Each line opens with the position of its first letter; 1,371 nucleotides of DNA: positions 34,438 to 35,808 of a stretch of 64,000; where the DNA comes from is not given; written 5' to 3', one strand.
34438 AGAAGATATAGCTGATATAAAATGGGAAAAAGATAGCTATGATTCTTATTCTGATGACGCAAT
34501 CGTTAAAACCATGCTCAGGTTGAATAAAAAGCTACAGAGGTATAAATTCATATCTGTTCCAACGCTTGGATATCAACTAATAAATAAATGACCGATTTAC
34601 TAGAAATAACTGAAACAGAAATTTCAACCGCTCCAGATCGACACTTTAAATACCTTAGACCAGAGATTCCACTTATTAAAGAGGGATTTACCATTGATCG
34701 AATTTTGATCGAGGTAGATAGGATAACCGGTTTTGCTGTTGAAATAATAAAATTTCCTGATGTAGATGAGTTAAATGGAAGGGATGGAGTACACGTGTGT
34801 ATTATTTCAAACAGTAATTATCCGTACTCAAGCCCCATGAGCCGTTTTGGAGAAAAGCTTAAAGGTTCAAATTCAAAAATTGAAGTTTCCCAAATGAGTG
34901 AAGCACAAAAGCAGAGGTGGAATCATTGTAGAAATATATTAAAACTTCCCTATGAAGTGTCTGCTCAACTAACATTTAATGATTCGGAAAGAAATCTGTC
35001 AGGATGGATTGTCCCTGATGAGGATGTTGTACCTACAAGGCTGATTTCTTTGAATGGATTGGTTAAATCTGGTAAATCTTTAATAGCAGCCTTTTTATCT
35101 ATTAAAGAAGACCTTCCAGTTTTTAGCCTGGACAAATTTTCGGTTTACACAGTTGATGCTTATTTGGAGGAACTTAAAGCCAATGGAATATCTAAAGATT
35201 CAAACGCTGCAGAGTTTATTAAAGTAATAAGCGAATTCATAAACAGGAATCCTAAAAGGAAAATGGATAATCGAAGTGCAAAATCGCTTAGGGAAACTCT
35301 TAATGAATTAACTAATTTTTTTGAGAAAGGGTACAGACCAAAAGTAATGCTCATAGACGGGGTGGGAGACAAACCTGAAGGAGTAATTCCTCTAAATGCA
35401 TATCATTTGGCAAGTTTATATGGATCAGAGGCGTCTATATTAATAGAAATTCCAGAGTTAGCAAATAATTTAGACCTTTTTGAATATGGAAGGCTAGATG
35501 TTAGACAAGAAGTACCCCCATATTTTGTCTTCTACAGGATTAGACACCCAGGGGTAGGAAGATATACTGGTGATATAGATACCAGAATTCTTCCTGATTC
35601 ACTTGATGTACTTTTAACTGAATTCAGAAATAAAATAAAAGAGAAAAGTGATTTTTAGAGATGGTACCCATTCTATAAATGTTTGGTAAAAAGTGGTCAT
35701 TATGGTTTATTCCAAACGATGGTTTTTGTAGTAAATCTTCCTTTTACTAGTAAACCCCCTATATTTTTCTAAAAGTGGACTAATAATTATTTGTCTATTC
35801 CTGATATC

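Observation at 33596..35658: Candidate novel two-gene module: degenerate-ATPase/winged-helix protein coupled to a P-loop kinase-like protein with an unknown N-domain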

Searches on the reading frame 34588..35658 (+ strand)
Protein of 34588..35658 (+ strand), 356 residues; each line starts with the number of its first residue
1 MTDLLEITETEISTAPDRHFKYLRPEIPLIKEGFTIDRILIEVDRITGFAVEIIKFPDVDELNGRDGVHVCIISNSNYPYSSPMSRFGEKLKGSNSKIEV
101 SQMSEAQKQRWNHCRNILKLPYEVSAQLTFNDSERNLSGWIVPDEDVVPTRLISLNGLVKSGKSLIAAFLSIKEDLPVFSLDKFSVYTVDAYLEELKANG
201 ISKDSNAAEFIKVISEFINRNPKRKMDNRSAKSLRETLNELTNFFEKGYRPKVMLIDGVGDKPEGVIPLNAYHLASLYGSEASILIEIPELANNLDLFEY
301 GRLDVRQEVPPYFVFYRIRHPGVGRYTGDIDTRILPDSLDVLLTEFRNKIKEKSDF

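Call 3: search_protein_families(library=pfam, proteins=[window:34588-35658:+], max_evalue=1)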
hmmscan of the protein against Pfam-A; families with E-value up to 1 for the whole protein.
window:34588-35658:+ (356 aa): 4 families
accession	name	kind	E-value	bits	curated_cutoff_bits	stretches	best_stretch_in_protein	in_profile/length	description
PF19189.6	Mtf2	-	0.031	14.4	27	1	186-239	128-190/195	Mtf2 family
PF14747.11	DUF4473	-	0.054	14.5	25.9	1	188-240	3-54/78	Domain of unknown function (DUF4473)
PF22300.2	NGO_1070-like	-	0.062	14.2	26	1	92-148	16-72/99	NGO_1070-like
PF03770.22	IPK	-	0.11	12.8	22.2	1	199-247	72-120/190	Inositol polyphosphate kinase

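Call 4: search_protein_families(library=padloc, proteins=[window:34588-35658:+], max_evalue=1)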
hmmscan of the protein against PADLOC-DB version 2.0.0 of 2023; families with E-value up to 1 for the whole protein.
window:34588-35658:+ (356 aa): 0 families

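Call 5: search_protein_families(library=ncbifam, proteins=[window:34588-35658:+], max_evalue=1)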
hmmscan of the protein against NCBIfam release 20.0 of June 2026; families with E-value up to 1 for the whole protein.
window:34588-35658:+ (356 aa): 0 families

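Call 11: find_homologous_proteins(query=window:34588-35658:+, max_evalue=0.001)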
Query window:34588-35658:+ (356 aa): 2 proteins with E <= 0.001 among 3130 candidates.
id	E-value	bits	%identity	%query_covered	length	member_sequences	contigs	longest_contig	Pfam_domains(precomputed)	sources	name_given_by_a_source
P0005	2.1e-169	581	99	75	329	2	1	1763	-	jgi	-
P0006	1.0e-78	283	41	94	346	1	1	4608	-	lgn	-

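Call 29: list_cluster_members(proteins=[P0007, P0008, window:34588-35655:+, window:33614-34588:+])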
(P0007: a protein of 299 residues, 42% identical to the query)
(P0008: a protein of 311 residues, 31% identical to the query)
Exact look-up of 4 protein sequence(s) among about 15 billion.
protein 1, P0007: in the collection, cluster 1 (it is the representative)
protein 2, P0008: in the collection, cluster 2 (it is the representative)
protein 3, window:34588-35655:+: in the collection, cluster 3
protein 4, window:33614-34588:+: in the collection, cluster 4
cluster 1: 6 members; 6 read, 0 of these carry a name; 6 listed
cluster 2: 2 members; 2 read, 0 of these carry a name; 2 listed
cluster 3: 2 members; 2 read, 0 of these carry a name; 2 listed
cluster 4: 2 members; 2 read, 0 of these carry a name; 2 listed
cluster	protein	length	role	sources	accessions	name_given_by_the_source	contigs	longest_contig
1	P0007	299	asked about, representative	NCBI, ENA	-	-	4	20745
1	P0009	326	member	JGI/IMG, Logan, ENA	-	-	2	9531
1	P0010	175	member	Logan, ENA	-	-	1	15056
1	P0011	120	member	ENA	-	-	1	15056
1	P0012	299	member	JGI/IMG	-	-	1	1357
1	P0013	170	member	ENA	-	-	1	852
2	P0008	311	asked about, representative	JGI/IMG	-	-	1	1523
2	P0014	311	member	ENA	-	-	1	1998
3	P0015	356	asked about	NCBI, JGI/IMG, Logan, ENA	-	-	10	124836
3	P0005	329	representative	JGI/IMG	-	-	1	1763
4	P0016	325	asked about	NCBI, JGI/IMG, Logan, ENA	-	-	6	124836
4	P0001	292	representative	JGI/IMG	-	-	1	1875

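Call 37: search_protein_representatives(alignment_id=A3)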
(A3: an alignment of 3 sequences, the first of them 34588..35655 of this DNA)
Query: 3 sequences, 356 profile positions. Proteins with E-value up to 0.001 (for the whole library): 55; up to 1e-10: 23; up to 1e-30: 2. The best 55 are listed.
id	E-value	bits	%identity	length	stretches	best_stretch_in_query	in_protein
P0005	4.7e-181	617.9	-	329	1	4-356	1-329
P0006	5.4e-181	617.7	-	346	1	12-356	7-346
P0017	5.2e-29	117.8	-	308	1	14-287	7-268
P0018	2.9e-25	105.5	-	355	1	49-260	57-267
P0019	1.7e-24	103.0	-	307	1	18-287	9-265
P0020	5.8e-23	97.9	-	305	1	15-276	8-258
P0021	2.8e-22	95.7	-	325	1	69-260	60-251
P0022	9.2e-22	94.0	-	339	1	102-287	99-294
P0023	1.7e-20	89.8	-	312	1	103-264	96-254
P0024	3.1e-20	89.0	-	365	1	102-292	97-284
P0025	1.0e-18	83.9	-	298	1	95-260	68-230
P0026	3.8e-17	78.8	-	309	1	83-292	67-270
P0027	5.7e-17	78.2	-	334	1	119-311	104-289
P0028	4.2e-15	72.1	-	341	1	25-260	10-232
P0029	2.4e-14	69.6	-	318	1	23-284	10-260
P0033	4.0e-13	65.6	-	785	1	20-283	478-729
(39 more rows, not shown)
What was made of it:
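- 34588..35658 (+): Gene 2 (G2, 356 aa): N-domain of unknown fold class (about res 30-131; motifs FPDxDG and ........) plus an intact P-loop kinase-type NTPase domain (about res 150-352; GxxxxGKS 157-164, D182, R250, D257). Exhaustive HMM search: 55 representatives among 1.84 billion (call 37).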

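Call 41: search_solved_structures(query=A6, max_evalue=10, show_alignments=3)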
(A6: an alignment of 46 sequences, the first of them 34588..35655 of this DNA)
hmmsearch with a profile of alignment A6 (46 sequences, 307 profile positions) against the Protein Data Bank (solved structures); distinct sequences matched with E-value up to 10: 329 (the best 60 are shown).
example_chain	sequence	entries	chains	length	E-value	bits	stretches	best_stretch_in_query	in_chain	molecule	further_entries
9d2f_A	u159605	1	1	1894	1.2e-08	37.7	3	127-209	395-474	Adenylate kinase 9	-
9fqr_Xf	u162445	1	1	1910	5.2e-07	32.3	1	124-190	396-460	Cilia- and flagella-associated protein 276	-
1uf9_A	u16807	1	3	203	1.9e-05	27.2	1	119-159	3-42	TT1252 protein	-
4cvn_A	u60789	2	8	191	8.7e-05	25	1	125-158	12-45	PUTATIVE ADENYLATE KINASE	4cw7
6xrs_A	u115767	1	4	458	0.00012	24.6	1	111-159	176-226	GTPase Der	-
2grj_A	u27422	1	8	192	0.00013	24.4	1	122-169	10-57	Dephospho-CoA kinase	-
8wdb_D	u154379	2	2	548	0.0002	23.8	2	124-144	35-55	Probable dipeptide-transport ATP-binding protein ABC transporter DppD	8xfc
8wd9_D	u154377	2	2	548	0.00022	23.7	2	124-144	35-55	Probable dipeptide-transport ATP-binding protein ABC transporter DppD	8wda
7qkr_A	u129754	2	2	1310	0.00054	22.4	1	120-148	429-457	Plasma membrane ATP-binding cassette transporter required for the export of a-factor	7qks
6c2u_A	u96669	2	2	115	0.0007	22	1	117-144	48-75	phosphate-loop protein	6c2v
7a1g_x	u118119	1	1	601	0.00073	22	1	88-176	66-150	Translation initiation factor RLI1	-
6zce_k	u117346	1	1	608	0.00075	21.9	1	88-176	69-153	Translation initiation factor RLI1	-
3j16_B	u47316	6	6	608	0.00076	21.9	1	88-176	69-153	Rli1p | TRANSLATION INITIATION FACTOR RLI1 | RLI1 isoform 1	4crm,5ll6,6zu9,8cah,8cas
3ozx_A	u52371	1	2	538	0.0012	21.2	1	118-217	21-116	RNase L inhibitor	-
6tmf_d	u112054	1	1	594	0.0013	21.2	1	117-217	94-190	ATPase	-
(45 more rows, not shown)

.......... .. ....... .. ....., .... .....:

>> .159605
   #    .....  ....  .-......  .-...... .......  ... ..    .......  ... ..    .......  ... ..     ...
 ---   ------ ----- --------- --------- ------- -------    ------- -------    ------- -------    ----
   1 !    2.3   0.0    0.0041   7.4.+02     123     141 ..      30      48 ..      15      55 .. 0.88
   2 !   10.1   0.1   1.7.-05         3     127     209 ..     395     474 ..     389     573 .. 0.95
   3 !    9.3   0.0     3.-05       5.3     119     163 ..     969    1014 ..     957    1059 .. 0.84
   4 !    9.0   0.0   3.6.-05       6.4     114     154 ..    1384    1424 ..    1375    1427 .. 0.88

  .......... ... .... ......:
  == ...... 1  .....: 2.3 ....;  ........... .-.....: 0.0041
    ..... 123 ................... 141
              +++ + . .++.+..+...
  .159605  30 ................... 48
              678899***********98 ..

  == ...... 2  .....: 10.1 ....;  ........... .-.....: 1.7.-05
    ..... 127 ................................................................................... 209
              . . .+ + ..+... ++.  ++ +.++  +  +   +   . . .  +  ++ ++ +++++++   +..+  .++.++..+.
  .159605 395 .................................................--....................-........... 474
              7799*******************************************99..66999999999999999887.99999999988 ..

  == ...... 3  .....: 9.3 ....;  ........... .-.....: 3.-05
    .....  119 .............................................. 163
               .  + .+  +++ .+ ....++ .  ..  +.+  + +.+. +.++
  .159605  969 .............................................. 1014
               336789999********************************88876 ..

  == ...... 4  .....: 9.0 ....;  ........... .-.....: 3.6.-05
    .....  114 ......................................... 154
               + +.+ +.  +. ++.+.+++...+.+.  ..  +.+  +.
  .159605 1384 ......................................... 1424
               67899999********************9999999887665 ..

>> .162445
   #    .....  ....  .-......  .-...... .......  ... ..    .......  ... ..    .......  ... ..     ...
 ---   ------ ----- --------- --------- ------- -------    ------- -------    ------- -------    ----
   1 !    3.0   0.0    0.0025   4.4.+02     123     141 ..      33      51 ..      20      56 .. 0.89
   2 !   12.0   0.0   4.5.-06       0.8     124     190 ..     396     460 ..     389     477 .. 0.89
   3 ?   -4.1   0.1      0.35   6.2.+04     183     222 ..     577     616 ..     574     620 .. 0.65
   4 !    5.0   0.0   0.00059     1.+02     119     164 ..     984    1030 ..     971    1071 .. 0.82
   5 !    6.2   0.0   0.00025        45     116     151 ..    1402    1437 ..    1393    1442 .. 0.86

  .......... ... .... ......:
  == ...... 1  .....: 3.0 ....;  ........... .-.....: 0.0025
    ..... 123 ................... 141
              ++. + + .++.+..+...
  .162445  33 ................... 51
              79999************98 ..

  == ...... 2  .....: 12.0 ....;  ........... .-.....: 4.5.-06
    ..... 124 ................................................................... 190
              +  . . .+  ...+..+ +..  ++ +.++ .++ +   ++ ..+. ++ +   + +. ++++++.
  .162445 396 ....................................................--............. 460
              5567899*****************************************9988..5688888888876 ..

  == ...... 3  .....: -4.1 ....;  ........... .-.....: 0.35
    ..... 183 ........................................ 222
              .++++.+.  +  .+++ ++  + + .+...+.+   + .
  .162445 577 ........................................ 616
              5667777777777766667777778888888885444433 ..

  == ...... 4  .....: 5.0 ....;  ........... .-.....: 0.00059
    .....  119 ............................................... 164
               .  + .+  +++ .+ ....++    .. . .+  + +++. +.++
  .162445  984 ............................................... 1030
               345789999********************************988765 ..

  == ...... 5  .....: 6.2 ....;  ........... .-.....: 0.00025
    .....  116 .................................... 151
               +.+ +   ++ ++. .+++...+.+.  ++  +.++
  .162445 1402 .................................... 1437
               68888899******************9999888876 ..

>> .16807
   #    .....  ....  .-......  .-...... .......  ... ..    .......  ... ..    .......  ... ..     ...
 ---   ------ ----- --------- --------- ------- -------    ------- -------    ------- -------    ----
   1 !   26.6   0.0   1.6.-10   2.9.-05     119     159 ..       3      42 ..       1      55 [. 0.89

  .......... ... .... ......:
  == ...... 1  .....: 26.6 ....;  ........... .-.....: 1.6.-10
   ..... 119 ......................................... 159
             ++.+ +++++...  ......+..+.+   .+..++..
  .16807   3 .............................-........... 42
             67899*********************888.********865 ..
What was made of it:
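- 34588..35658 (+): PDB profile: AK9, TT1252/CoaE (call 41).
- On P-loop small-molecule kinases (CoaE / NMPK / dNK fold): It aligns to the second Asp of 'LDLD' in TT1252/CoaE (call 41).
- The TT1252/CoaE alignment places family residue D182 on the second Asp of that protein's LDLD (call 41).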

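Call 42: search_protein_families(library=pfam, alignment_id=A6, max_evalue=0.1)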
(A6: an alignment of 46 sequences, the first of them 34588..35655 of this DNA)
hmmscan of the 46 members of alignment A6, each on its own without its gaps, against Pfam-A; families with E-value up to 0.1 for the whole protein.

A. member 1, window:34588-35655:+ (356 aa): 3 families
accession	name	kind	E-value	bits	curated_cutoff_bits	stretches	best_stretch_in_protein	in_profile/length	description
PF19189.6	Mtf2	-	0.031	14.4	27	1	186-239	128-190/195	Mtf2 family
PF14747.11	DUF4473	-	0.054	14.5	25.9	0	188-240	3-54/78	Domain of unknown function (DUF4473)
PF22300.2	NGO_1070-like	-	0.062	14.2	26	0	92-148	16-72/99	NGO_1070-like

B. families by the number of members that match (of 46 scanned): 46 families (the first 25 are shown)
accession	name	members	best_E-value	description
PF13401.12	AAA_22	15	0.00016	AAA domain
PF13191.12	AAA_16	12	9.2e-05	AAA ATPase domain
PF00005.33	ABC_tran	6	0.0051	ABC transporter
PF01926.29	MMR_HSR1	5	0.0011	50S ribosome-binding GTPase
PF20720.3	nSTAND3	4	0.0092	Novel STAND NTPase 3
PF25199.1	nSTAND_NTPase5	4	0.033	Novel STAND NTPase 5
PF13238.12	AAA_18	3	0.00013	AAA domain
PF07693.20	KAP_NTPase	3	0.0067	KAP family P-loop domain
PF05729.18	NACHT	3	0.0096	NACHT domain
PF03029.23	ATP_bind_1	2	0.00075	Conserved hypothetical ATP binding protein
PF13555.12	AAA_29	2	0.0022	P-loop containing region of AAA domain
PF13671.12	AAA_33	2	0.0042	AAA domain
PF00004.35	AAA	2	0.0059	ATPase family associated with various cellular activities (AAA)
PF01202.28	SKI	2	0.0079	Shikimate kinase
PF01712.25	dNK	2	0.0094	Deoxynucleoside kinase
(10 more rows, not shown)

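Call 44: search_protein_families(library=pfam, proteins=[P0033, P0009], max_evalue=0.1)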
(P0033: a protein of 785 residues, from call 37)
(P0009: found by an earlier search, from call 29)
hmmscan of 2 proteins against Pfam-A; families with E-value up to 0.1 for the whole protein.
P0033 (785 aa): 0 families

P0009 (326 aa): 0 families

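Call 47: predict_structure(alignment_id=A6)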
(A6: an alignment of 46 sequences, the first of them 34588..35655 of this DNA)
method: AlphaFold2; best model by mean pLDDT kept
length: 356 residues; sequences in the alignment: 46
mean_pLDDT: 82.0   pTM: 0.85
mean pLDDT of the five models: 82.0, 81.0, 80.7, 78.5, 78.4
residues with pLDDT >= 90: 189; 70-90: 78; 50-70: 44; < 50: 45
segments of 3 or more residues with pLDDT < 50: 1-19, 289-301, 324-331, 354-356
pLDDT, mean of each block of 10 residues (from residue 1): 40 44 64 90 94 92 80 91 85 90 98 98 98 98 97 90 93 97 89 97 96 93 70 93 97 95 62 93 77 40 60 73 45 75 87 57
secondary structure, 60 per line:
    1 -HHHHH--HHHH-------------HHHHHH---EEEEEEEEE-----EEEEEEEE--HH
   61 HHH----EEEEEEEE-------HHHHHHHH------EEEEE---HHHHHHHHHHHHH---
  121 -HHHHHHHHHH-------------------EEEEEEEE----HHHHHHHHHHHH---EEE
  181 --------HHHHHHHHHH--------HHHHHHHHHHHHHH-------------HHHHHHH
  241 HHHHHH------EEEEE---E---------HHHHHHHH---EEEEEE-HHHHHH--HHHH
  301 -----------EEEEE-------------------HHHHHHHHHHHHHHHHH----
elements in order: H2-6 H9-12 H26-31 E35-43 E49-56 H59-63 E68-75 H83-90 E97-101 H105-117 H122-131 E151-158 H163-174 E178-180 H189-198 H207-220 H234-246 E253-257 H271-278 E282-287 H289-294 H297-300 E312-316 H336-352
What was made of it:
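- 34588..35658 (+): AF2 pLDDT 82, pTM 0.85 (call 47).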

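Call 51: fold_search(model_id=the predicted structure, library=pdb)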
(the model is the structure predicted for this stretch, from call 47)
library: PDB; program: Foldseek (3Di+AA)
matches with E <= 10: 1149; with E <= 0.001: 1
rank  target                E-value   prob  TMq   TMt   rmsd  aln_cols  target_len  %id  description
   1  4ttp                  4.3e-04  0.99  0.26  0.42  12.0       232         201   15  Crystal structure of Legionella pneumophila dephospho-CoA kinase in apo-form (released 2014-12-10)
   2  4pzl_B                2.3e-03  0.47  0.15  0.21  18.0       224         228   19  The crystal structure of adenylate kinase from Francisella tularensis subsp. tularensis SCHU S4 (released 2014-04-16)
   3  1vhl_A                2.8e-03  0.89  0.23  0.36  13.3       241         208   14  Crystal structure of dephospho-CoA kinase with adenosine-5'-diphosphate (released 2003-12-30)
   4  4w5h                  3.6e-03  0.54  0.15  0.23  17.9       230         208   13  New structural conformations of adenylate kinase from Streptococcus pneumoniae D39 (released 2014-11-26)
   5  1uf9_A                3.8e-03  0.75  0.21  0.35  13.5       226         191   15  Crystal structure of TT1252 from Thermus thermophilus (released 2003-11-28)
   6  6y32_F                4.3e-03  0.77  0.22  0.25  16.7       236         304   13  Structure of the GTPase heterodimer of human SRP54 and SRalpha (released 2020-09-23)
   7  6hd3_A                4.3e-03  0.15  0.14  0.11  19.8       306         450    8  Common mode of remodeling AAA ATPases p97/CDC48 by their disassembly cofactors ASPL/PUX1 (released 2019-08-28)
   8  8puu_A                4.6e-03  0.77  0.21  0.32  14.8       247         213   10  Giardia intestinalis deoxyadenosine kinase forms a functional tetramer (released 2024-10-30)
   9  4cvn_B                5.2e-03  0.98  0.14  0.28  12.6       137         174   14  Structure of the Fap7-Rps14 complex (released 2014-05-28)
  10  4lps_A                5.2e-03  0.82  0.23  0.34  12.3       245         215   14  Crystal structure of HypB from Helicobacter pylori in complex with nickel (released 2013-12-18)
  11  1via_B                5.5e-03  0.92  0.22  0.43   9.8       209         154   18  Crystal structure of shikimate kinase (released 2003-12-30)
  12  2wwg_A                5.8e-03  0.85  0.24  0.38  14.1       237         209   15  Plasmodium falciparum thymidylate kinase in complex with dGMP and ADP (released 2010-04-21)
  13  8dv0                  5.8e-03  0.82  0.22  0.36  13.8       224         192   14  Crystal Structure of a Dephospho-CoA kinase from Rickettsia felis (released 2022-09-28)
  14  3dm5_B                6.2e-03  0.89  0.19  0.17  13.4       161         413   14  Structures of SRP54 and SRP19, the two proteins assembling the ribonucleic core of the Signal Recognition Particle fro (released 2008-11-04)
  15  2ar7_A                6.2e-03  0.44  0.17  0.26  15.4       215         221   16  Crystal structure of human adenylate kinase 4, AK4 (released 2005-12-06)
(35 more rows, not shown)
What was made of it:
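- On P-loop small-molecule kinases (CoaE / NMPK / dNK fold): Best Foldseek E is 4.3e-4 (call 51).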

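Call 60: find_encoding_contigs(protein=P0033, flank=6000, max_places=3)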
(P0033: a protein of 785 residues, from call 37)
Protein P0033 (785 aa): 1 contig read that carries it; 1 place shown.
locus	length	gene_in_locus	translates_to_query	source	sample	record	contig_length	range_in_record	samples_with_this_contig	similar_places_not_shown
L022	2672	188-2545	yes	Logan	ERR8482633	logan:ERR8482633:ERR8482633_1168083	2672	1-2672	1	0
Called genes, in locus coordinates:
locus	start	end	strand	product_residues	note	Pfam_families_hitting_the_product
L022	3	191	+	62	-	?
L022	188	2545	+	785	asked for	-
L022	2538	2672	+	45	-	?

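Call 61: find_encoding_contigs(protein=P0018, flank=6000, max_places=3)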
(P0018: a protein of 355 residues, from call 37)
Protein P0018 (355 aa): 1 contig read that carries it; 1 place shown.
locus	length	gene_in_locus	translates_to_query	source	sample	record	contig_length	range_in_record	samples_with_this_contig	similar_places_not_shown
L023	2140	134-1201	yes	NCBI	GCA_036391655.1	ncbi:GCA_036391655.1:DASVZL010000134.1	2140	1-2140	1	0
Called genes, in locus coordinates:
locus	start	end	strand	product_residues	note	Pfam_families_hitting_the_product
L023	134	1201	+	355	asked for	-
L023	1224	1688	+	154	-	-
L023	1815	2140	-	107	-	?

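Call 64: find_encoding_contigs(protein=P0022, flank=6000, max_places=3)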
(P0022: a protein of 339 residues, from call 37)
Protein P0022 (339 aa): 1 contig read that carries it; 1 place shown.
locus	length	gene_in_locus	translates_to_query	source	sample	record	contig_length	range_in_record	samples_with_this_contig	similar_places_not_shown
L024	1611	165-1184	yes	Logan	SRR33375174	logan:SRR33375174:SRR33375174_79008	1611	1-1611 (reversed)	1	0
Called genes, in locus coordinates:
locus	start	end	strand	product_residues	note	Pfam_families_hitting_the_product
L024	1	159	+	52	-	?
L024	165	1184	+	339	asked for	-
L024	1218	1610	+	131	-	?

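Call 65: find_encoding_contigs(protein=P0024, flank=6000, max_places=3)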
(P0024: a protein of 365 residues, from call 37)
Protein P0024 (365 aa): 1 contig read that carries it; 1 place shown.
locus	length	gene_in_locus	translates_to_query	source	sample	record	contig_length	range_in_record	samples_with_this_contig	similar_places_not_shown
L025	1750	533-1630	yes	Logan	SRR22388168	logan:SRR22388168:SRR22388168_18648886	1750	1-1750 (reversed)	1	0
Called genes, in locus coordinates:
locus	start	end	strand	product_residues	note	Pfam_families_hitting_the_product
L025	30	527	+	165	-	-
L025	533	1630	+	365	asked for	-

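Call 77: search_protein_families(library=phrogs, proteins=[window:34588-35655:+, P0017, P0022], max_evalue=0.1)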
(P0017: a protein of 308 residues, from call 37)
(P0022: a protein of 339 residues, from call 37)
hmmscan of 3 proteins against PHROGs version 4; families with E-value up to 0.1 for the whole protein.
window:34588-35655:+ (356 aa): 0 families

P0017 (308 aa): 1 family
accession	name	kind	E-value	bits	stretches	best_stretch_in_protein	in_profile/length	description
phrog_33332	-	unknown function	0.093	14.2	0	176-200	66-90/106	-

P0022 (339 aa): 0 families

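Call 78: search_dna_similar(query=window:34588-35655:+, collection=phages, mode=protein, max_evalue=0.01)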
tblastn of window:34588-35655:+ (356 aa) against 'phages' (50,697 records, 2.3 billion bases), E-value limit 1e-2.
No match.
